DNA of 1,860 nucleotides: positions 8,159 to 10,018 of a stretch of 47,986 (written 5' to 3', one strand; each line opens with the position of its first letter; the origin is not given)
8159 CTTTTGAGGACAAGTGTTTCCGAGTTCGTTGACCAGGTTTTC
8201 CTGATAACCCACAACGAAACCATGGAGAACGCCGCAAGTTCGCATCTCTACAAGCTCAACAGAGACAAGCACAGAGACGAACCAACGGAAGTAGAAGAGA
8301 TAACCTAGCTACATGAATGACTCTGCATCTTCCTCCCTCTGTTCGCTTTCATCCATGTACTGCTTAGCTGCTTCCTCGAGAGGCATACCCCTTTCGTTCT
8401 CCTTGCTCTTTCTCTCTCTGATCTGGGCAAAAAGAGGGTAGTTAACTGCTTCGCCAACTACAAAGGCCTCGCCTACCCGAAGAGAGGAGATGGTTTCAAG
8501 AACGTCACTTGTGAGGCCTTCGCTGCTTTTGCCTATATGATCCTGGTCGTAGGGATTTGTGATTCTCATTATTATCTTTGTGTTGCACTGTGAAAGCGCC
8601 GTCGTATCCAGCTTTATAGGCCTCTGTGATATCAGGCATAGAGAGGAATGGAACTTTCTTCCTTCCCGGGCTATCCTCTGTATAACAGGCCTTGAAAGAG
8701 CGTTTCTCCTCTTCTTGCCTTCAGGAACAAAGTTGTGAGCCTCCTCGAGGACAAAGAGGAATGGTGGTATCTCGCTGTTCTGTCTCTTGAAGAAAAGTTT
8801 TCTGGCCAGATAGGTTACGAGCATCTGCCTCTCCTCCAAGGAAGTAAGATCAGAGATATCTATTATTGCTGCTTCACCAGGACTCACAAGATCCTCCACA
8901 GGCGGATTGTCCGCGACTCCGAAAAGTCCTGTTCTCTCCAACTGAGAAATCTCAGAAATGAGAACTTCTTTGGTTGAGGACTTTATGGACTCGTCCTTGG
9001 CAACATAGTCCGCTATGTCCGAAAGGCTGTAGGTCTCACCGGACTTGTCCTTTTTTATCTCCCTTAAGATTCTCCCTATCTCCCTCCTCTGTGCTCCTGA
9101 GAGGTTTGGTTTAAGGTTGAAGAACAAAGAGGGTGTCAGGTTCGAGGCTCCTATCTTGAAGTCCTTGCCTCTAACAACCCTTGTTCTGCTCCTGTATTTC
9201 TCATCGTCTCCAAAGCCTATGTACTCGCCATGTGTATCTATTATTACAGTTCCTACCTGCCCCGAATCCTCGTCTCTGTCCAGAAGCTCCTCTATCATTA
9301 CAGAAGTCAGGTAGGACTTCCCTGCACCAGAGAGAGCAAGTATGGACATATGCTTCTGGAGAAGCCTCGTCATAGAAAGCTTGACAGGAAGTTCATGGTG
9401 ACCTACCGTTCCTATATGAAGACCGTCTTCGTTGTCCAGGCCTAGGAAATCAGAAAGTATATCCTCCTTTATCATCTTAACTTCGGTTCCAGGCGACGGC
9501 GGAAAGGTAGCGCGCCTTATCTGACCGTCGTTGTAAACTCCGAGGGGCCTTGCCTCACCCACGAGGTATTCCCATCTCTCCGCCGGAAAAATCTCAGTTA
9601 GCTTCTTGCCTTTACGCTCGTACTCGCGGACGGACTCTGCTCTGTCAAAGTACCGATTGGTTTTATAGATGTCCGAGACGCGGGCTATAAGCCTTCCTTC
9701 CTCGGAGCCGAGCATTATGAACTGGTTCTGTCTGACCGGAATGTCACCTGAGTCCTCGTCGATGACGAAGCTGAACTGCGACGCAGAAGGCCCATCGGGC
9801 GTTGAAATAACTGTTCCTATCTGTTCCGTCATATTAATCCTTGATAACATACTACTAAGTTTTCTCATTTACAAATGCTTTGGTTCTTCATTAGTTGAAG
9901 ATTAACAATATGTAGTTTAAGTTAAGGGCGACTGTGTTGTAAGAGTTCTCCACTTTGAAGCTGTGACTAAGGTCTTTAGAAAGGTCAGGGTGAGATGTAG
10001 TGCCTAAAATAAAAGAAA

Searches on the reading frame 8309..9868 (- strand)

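Call 3: search_protein_families(library=pfam, proteins=[window:8309-9868:-], max_evalue=1)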
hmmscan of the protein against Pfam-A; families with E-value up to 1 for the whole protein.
window:8309-9868:- (519 aa): 3 families
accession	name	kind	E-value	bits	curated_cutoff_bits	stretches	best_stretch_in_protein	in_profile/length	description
PF01935.23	DUF87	-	7.2e-28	98.6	23.2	1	150-357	1-219/220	Helicase HerA, central domain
PF12846.13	AAA_10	-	0.011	15.3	27.5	0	324-425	197-291/362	AAA-like domain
PF10412.15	TrwB_AAD_bind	-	0.082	12.2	20.5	0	168-217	12-56/387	Type IV secretion-system coupling protein DNA-binding domain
